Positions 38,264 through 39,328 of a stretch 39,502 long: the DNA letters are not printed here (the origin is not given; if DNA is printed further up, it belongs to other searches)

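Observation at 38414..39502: Uncharacterised nuclease-fold gene plus translationally coupled downstream ORF next to the degraded methylase: candidate novel restriction/defence module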

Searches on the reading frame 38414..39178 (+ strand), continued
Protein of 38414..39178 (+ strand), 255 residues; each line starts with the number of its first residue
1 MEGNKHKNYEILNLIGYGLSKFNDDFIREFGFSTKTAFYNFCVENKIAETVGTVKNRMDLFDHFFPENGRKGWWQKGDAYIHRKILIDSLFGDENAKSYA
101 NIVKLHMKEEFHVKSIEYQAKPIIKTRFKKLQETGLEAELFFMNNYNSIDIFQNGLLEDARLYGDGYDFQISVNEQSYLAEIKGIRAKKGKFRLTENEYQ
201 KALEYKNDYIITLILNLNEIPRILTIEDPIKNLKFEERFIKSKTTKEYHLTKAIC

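Call 22: find_related_loci(query=A1, collection=genome_contigs, flank=6000)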
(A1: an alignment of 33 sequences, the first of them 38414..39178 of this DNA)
Query A1 (255 aa) in genome_contigs; peptide patterns used: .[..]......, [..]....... (x = any residue, [..] = any of these).
438 stretches matched a pattern; 340 encode a relative of the query (tblastn E <= 1e-3); the best 80 are kept; 80 distinct loci.
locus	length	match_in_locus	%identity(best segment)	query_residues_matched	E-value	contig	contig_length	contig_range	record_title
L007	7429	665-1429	81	1-255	2e-142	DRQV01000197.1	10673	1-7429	MAG TPA_asm: Thioploca sp. isolate HyVt-590 HyVt-590_k145_52339, whole genome shotgun sequence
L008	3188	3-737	82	6-250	3e-146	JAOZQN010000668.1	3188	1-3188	MAG: Bacteroidales bacterium isolate GMC5.concoct.141 GMC5_12560_length_3188_cov_10.311842, whole genome shotgun sequenc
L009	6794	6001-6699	88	1-233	7e-139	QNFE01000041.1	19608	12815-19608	MAG: Gammaproteobacteria bacterium isolate B23_G6 B23_Guay6_scaffold_01161, whole genome shotgun sequence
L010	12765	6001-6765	80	1-255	3e-138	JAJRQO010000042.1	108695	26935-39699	MAG: Candidatus Zixiibacteriota bacterium isolate Dive100_bin10.64 k141_1216404, whole genome shotgun sequence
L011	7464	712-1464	83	5-255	1e-137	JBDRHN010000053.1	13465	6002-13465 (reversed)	MAG: bacterium isolate MEGAHIT-group-1.518 k141_256349, whole genome shotgun sequence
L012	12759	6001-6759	77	3-255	7e-136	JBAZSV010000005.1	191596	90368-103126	MAG: Sulfurimonas sp. isolate SO_2017_GW1_183 NODE_567_length_191596_cov_21.178541_OW334_2017, whole genome shotgun sequ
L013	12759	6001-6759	76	3-255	2e-135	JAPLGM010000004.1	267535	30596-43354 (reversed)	MAG: Campylobacterales bacterium isolate LacPavin_0419_WC70L_MAG_41_18 LacPavin_0419_WC70L_scaffold_352106, whole genome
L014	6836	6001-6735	82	1-245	4e-135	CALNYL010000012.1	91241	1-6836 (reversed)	MAG: uncultured bacterium isolate HOU_bin.0025 genome assembly, contig: contig_31184, whole genome shotgun sequence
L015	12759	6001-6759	79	3-255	1e-134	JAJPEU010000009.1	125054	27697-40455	MAG: Sulfurovum sp. isolate Thiosulfate_bin.1 S43_k141_130202, whole genome shotgun sequence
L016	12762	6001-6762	77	2-255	1e-134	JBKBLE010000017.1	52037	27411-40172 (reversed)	MAG: Cloacibacterium sp. isolate 21I_061.bin.32 NODE_17_length_52037_cov_415.267610, whole genome shotgun sequence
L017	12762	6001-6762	76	1-254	1e-133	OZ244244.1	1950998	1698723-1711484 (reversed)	MAG: Gammaproteobacteria bacterium isolate a95c62f7-d7b1-4aaa-ae6b-9788209e8063 genome assembly, chromosome: 1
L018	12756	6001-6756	75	3-254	1e-133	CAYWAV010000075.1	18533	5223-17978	MAG TPA_asm: uncultured Chitinophaga sp. isolate SRP128246_co1_111 genome assembly, contig: NODE_6361_length_18533_cov_1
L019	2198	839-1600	74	2-255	1e-141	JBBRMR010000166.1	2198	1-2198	MAG: Cytophagales bacterium isolate La1_metabat2.062 LA1C_B2.062_k141_1206411L_2198_cov_10.0885, whole genome shotgun se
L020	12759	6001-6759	76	3-255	2e-133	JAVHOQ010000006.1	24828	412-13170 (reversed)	MAG: Sulfuricurvum sp. isolate WB02no2_45_12 NODE_1142_length_24828_cov_7.986074, whole genome shotgun sequence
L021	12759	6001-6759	76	3-255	2e-133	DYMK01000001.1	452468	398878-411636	MAG TPA_asm: Sulfuricurvum sp. isolate SulCav_FS06-10_2_44_336 SulCav_FS06_10_1_length_452468_cov_197_185861, whole geno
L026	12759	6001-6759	77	4-255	6e-132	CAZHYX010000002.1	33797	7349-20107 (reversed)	MAG TPA_asm: uncultured Flavobacteriaceae bacterium isolate binchicken_co24_91 genome assembly, contig: NODE_338_length_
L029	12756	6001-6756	76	4-255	6e-130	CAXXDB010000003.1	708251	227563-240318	MAG: uncultured Tenacibaculum sp. isolate 31d2e8be-d683-4f48-ae22-765b7c2b820c genome assembly, contig: contig_3, whole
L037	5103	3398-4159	74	2-255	9e-128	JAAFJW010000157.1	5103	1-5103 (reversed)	MAG: Sphingobacteriales bacterium isolate bin43.metabat.b1b2b5.090 WN_Sphingobacteriales_scaffold_157, whole genome shot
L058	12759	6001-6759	72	2-255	5e-124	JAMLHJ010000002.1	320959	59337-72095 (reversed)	MAG: Chitinophagales bacterium isolate ACE_NR_BACT7 ACE_NR_BACT7_2, whole genome shotgun sequence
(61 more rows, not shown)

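Call 39: predict_structure(alignment_id=A1)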
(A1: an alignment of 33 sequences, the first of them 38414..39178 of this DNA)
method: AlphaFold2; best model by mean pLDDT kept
length: 255 residues; sequences in the alignment: 33
mean_pLDDT: 76.4   pTM: 0.50
mean pLDDT of the five models: 76.4, 74.1, 68.5, 64.8, 64.7
residues with pLDDT >= 90: 32; 70-90: 154; 50-70: 40; < 50: 29
segments of 3 or more residues with pLDDT < 50: 1-6, 73-79, 119-133
pLDDT, mean of each block of 10 residues (from residue 1): 52 90 92 90 89 84 70 48 67 85 85 62 44 58 82 83 65 86 75 83 84 78 86 89 82 79
secondary structure, 60 per line:
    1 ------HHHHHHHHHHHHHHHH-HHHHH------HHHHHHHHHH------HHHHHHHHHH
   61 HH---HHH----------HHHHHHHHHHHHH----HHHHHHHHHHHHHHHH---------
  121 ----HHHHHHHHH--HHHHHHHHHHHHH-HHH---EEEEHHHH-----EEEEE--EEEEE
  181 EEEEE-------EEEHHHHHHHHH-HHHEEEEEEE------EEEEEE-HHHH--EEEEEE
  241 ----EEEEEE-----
elements in order: H7-22 H24-28 H35-44 H51-62 H79-91 H96-111 H125-133 H136-148 E156-159 H160-163 E169-173 E176-185 E193-195 H196-204 E209-215 E222-227 H229-232 E235-240 E245-250

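Call 41: find_homologous_proteins(query=L026:4819-5982:+, max_evalue=1e-20)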
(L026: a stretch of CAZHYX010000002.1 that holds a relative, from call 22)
Query L026:4819-5982:+ (388 aa): 8000 proteins with E <= 1e-20 among 8000 candidates; the best 120 are listed.
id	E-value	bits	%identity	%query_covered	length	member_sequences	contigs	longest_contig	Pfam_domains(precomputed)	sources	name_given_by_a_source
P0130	7.2e-262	886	100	100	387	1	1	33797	PF00145.24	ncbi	-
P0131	2.5e-243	825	91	100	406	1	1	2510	PF00145.24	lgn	-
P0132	7.9e-243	823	91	100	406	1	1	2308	PF00145.24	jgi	-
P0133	2.6e-242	821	90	100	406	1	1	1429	PF00145.24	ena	-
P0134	5.6e-242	820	90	100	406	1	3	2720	PF00145.24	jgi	jgi:DNA (cytosine-5)-methyltransferase 1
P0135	8.2e-242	820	90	100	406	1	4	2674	PF00145.24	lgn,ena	-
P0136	1.6e-241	819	90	100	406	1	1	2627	PF00145.24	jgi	jgi:DNA (cytosine-5)-methyltransferase 1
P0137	3.4e-241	818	90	100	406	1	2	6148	PF00145.24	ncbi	-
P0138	7.4e-241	817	90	100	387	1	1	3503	PF00145.24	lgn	-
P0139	1.7e-240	816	89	100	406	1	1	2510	PF00145.24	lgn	-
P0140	1.9e-240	815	89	100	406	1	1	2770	PF00145.24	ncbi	-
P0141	1.1e-239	813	89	100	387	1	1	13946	PF00145.24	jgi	-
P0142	2.3e-239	812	89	100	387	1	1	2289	PF00145.24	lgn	-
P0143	3.6e-238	808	88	100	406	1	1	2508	PF00145.24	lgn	-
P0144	2.9e-237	805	90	98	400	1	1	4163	PF00145.24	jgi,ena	-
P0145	6.7e-237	804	88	100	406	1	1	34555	PF00145.24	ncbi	ncbi:MAG: DNA cytosine methyltransferase [Flavobacteriaceae bacterium]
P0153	6.5e-232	787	87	100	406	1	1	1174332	PF00145.24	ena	-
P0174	7.8e-228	774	84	100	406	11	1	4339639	PF00145.24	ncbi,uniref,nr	ncbi:DNA cytosine methyltransferase [Polaribacter litorisediminis]|uniref:DNA cytosine methyltransfe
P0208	1.1e-222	757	83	100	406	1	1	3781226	PF00145.24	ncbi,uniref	ncbi:DNA cytosine methyltransferase [Tenacibaculum sp. C7A-26P2]|uniref:DNA cytosine methyltransfera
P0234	2.0e-216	736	81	100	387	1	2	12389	PF00145.24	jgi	jgi:DNA (cytosine-5)-methyltransferase 1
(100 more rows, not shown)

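Call 42: find_encoding_contigs(protein=P0174, flank=5000, max_places=2)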
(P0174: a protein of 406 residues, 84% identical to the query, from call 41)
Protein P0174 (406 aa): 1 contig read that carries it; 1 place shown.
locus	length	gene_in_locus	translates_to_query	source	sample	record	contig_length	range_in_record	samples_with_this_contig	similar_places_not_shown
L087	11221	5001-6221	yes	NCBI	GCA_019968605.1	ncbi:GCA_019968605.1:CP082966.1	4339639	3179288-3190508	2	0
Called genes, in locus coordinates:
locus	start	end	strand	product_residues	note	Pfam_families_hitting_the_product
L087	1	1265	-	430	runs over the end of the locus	-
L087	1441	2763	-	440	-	-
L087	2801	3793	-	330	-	PF02424:ApbE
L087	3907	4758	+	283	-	PF00691:OmpA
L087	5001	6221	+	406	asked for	PF00145:DNA_methylase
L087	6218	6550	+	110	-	-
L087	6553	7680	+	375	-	PF20731:RE_NgoFVII_C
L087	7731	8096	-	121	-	-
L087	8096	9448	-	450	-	PF00270:DEAD, PF04851:ResIII, PF00271:Helicase_C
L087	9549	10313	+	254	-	PF01026:TatD_DNase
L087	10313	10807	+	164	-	PF02870:Methyltransf_1N, PF01035:DNA_binding_1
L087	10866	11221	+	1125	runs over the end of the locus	-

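Call 43: find_encoding_contigs(protein=P0145, flank=5000, max_places=2)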
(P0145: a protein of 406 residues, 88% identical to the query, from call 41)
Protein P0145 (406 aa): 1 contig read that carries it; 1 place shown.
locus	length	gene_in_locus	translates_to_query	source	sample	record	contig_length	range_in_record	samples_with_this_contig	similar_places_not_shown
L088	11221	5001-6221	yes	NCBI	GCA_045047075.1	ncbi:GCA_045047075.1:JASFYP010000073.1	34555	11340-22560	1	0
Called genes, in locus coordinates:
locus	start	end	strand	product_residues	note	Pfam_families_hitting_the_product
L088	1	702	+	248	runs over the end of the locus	PF01012:ETF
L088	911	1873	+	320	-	PF01012:ETF, PF00766:ETF_alpha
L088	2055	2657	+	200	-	PF02577:BFN_dom, PF02151:UVR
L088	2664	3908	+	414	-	PF03825:Nuc_H_symport, PF12832:MFS_1_like, PF07690:MFS_1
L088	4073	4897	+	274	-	PF00303:Thymidylat_synt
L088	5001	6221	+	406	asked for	PF00145:DNA_methylase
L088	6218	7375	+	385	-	PF20731:RE_NgoFVII_C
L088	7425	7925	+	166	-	PF00186:DHFR_1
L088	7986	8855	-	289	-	PF01263:Aldose_epim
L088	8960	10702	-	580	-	PF01343:Peptidase_S49, PF00574:CLP_protease (faint), PF01972:SDH_protease (weak), PF01343:Peptidase_S49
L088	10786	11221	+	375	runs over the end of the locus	PF01288:HPPK, PF01712:dNK, PF02223:Thymidylate_kin (faint)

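Call 44: fold_search(model_id=the predicted structure, library=pdb)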
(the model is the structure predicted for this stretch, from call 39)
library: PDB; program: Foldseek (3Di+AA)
matches with E <= 10: 173; with E <= 0.001: 0
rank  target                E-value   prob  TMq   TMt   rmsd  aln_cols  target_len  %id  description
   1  9qcc_M                1.7e-02  0.89  0.23  0.16   8.1       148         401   11  Activated XauSPARDA filament assembly with bound dsDNA substrate (released 2025-12-17)
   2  2wj0_B                2.3e-02  0.98  0.25  0.47   9.7       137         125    9  Crystal structures of Holliday junction resolvases from Archaeoglobus fulgidus bound to DNA substrate (released 2009-05-26)
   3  2wcz_B                2.8e-02  1.00  0.23  0.47   3.5        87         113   13  1.6A resolution structure of Archaeoglobus fulgidus Hjc, a Holliday junction resolvase from an archaeal hyperthermophi (released 2009-03-24)
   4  2eo0_A                3.0e-02  0.99  0.24  0.43   4.4        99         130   14  Crystal Structure of Holliday Junction Resolvase ST1444 (released 2007-10-02)
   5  4tkd_B                3.0e-02  0.99  0.28  0.52   4.8       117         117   14  Sulfolobus solfataricus HJC mutants (released 2015-08-12)
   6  1gef_A                3.2e-02  1.00  0.29  0.55   3.3       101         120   10  Crystal structure of the archaeal holliday junction resolvase HJC (released 2001-03-21)
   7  2wiw_A                3.2e-02  0.99  0.22  0.43   4.2        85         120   12  Crystal structures of Holliday junction resolvases from Archaeoglobus fulgidus bound to DNA substrate (released 2009-05-26)
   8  2wcw_B                3.2e-02  0.97  0.22  0.41   7.2       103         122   11  1.6A resolution structure of Archaeoglobus fulgidus Hjc, a Holliday junction resolvase from an archaeal hyperthermophi (released 2009-03-24)
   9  9qcc_A                3.2e-02  0.96  0.26  0.17   6.8       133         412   12  Activated XauSPARDA filament assembly with bound dsDNA substrate (released 2025-12-17)
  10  2wcw_A                3.4e-02  0.99  0.29  0.52   4.8       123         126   11  1.6A resolution structure of Archaeoglobus fulgidus Hjc, a Holliday junction resolvase from an archaeal hyperthermophi (released 2009-03-24)
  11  2wcz_A                3.6e-02  0.99  0.29  0.54   4.8       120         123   10  1.6A resolution structure of Archaeoglobus fulgidus Hjc, a Holliday junction resolvase from an archaeal hyperthermophi (released 2009-03-24)
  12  2wj0_A                3.6e-02  0.98  0.27  0.50   4.6       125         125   14  Crystal structures of Holliday junction resolvases from Archaeoglobus fulgidus bound to DNA substrate (released 2009-05-26)
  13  1ob9                  4.5e-02  0.85  0.18  0.33   6.7        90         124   14  Holliday Junction Resolving Enzyme (released 2004-10-15)
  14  1gef_B                5.3e-02  0.97  0.26  0.49   4.1       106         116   12  Crystal structure of the archaeal holliday junction resolvase HJC (released 2001-03-21)
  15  9qcc_Q                5.3e-02  0.85  0.26  0.17   7.7       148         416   11  Activated XauSPARDA filament assembly with bound dsDNA substrate (released 2025-12-17)
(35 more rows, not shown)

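Call 54: search_protein_families(library=pfam, alignment_id=A2, max_evalue=0.00001)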
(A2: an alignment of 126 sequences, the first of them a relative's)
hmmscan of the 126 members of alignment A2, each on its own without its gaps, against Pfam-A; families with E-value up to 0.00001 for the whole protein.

A. member 1, L006:1077-5738:+ (1554 aa): 1 family
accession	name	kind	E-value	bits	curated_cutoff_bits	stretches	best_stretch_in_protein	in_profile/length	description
PF02837.24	Glyco_hydro_2_N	-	5e-15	56.3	28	1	27-172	3-154/169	Glycosyl hydrolases family 2, sugar binding domain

B. families by the number of members that match (of 126 scanned): 182 families (the first 25 are shown)
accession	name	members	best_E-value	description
PF00117.34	GATase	5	3.6e-46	Glutamine amidotransferase class-I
PF07722.19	Peptidase_C26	5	2.2e-08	Peptidase C26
PF00155.27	Aminotran_1_2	4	1e-53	Aminotransferase class I and II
PF00958.27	GMP_synt_C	4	2.4e-40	GMP synthase C terminal domain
PF02678.22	Pirin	4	9.6e-30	Pirin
PF05726.19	Pirin_C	4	1.1e-18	Pirin C-terminal cupin domain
PF02566.24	OsmC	4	1.2e-16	OsmC-like protein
PF02540.23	NAD_synthase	4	1.9e-13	NAD synthase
PF00266.25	Aminotran_5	3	3.4e-86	Aminotransferase class-V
PF00145.23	DNA_methylase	3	1.1e-84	C-5 cytosine-specific DNA methylase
PF03462.23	PCRF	2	2.3e-69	PCRF domain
PF00472.26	RF-1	2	2.6e-43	RF-1 domain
PF02769.27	AIRS_C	2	4.2e-25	AIR synthase related protein, C-terminal domain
PF13469.12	Sulfotransfer_3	2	5.9e-25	Sulfotransferase family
PF00586.29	AIRS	2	6e-21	AIR synthase related protein, N-terminal domain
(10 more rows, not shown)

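Call 63: search_solved_structures(query=A1, max_evalue=10, show_alignments=2)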
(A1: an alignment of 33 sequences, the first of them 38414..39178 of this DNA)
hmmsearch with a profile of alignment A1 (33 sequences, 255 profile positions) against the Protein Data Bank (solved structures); distinct sequences matched with E-value up to 10: 0.

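Call 72: search_protein_families(library=pfam, proteins=[L088:6218-7372:+, L087:6553-7677:+, L087:6218-6547:+, L058:7020-8219:+, L058:6756-6959:+, L037:4153-4407:+, L087:5001-5330:+], max_evalue=0.1)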
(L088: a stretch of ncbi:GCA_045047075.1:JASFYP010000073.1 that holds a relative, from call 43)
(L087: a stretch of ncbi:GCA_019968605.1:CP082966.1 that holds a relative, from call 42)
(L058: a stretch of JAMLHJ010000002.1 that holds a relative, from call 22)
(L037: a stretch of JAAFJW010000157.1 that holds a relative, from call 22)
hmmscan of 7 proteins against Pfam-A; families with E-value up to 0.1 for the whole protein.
L088:6218-7372:+ (385 aa): 2 families
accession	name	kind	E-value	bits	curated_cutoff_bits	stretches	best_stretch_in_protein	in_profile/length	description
PF20731.2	RE_NgoFVII_C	-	8.7e-13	48.9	23.8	1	241-357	13-128/131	NgoFVII C-terminal B3-like DNA-binding domain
PF23586.2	Beta-prop_NWD2_C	-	0.02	14.5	33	1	138-229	93-186/341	NWD2 C-terminal beta-propeller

L087:6553-7677:+ (375 aa): 1 family
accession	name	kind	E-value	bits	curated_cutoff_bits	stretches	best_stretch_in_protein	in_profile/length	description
PF20731.2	RE_NgoFVII_C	-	1.6e-13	51.2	23.8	1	239-354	13-129/131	NgoFVII C-terminal B3-like DNA-binding domain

L087:6218-6547:+ (110 aa): 1 family
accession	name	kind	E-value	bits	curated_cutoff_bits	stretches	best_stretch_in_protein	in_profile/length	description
PF14278.11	TetR_C_8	-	0.019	15.5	26.1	1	39-87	10-61/103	Transcriptional regulator C-terminal region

L058:7020-8219:+ (400 aa): 1 family
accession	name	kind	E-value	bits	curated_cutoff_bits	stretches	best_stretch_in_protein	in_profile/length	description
PF20731.2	RE_NgoFVII_C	-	2.8e-08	34.3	23.8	1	219-366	16-127/131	NgoFVII C-terminal B3-like DNA-binding domain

L058:6756-6959:+ (68 aa): 1 family
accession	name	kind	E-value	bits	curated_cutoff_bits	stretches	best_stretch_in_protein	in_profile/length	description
PF14560.12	Ubiquitin_2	-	0.054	14.4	23.1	1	17-58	45-83/86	Ubiquitin-like domain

L037:4153-4407:+ (85 aa): 0 families

L087:5001-5330:+ (110 aa): 3 families
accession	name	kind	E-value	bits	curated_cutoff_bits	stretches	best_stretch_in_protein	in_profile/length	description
PF00145.23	DNA_methylase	-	0.02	14.8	22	1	94-110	1-17/324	C-5 cytosine-specific DNA methylase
PF20311.3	DUF6607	-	0.044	13.4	27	1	16-67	54-110/296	Family of unknown function (DUF6607)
PF22091.2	DUF6941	-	0.092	13.5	27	0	17-95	54-109/125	Family of unknown function (DUF6941)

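Call 73: search_protein_representatives(protein=window:38414-39178:+)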
Query: 255 residues. Proteins with E-value up to 0.001 (for the whole library): 396; up to 1e-10: 172; up to 1e-30: 23. The best 150 are listed.
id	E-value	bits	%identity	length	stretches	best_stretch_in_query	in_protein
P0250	6.1e-79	281.5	52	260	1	2-249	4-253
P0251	9.5e-72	257.9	50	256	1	5-250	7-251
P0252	5.7e-65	235.7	44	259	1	3-241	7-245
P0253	2.3e-63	230.5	73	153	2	2-85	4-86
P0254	7.8e-62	225.4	47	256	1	7-244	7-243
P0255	9.0e-60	218.7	51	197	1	58-252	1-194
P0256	1.6e-57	211.3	43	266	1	5-249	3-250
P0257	2.7e-54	200.7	66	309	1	104-252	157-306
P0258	9.7e-49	182.5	45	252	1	8-244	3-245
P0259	2.3e-44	168.2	53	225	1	3-151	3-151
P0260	3.4e-43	164.4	88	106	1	4-86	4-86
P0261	9.5e-43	162.9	59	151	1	2-129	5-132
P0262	1.3e-42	162.5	80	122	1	3-90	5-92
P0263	2.3e-41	158.4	67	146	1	2-115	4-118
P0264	1.1e-38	149.6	49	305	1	103-250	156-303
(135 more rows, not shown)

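Call 78: find_related_loci(query=A5, collection=metagenome_contigs, flank=4000)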
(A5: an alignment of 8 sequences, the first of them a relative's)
Query A5 (263 aa) in metagenome_contigs; peptide patterns used: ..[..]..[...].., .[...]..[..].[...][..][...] (x = any residue, [..] = any of these).
535 stretches matched a pattern; 181 encode a relative of the query (tblastn E <= 1e-3); the best 80 are kept; 80 distinct loci.
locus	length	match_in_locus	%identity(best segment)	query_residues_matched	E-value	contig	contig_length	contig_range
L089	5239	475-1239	53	1-259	1e-89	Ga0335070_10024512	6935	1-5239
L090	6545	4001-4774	50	1-262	2e-87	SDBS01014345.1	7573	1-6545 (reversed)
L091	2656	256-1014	51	1-258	9e-88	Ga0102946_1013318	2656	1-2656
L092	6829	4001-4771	49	1-261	6e-82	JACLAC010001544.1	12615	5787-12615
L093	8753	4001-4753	51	1-259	2e-81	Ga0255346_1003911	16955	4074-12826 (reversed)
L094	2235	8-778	48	1-261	4e-83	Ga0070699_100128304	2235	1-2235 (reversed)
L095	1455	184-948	50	1-259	2e-84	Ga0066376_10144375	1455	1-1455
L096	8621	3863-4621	50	1-257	2e-79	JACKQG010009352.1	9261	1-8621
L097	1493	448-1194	49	1-255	4e-84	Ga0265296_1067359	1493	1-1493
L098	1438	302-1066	52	1-261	2e-83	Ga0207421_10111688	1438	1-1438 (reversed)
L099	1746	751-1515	47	1-259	9e-82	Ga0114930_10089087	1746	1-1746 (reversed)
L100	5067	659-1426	48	1-255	2e-77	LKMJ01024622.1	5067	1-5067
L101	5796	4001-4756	49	1-255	1e-77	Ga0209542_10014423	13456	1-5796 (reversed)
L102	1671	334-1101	48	1-261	4e-81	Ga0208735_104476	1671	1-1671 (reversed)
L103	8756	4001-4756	49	1-260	2e-77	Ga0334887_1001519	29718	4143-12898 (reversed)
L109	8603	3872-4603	47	1-253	9e-75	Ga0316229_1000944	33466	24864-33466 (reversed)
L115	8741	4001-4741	48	1-255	3e-72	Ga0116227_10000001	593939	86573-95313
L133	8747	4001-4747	44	1-255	2e-69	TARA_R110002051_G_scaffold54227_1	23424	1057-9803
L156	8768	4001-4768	44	1-262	3e-66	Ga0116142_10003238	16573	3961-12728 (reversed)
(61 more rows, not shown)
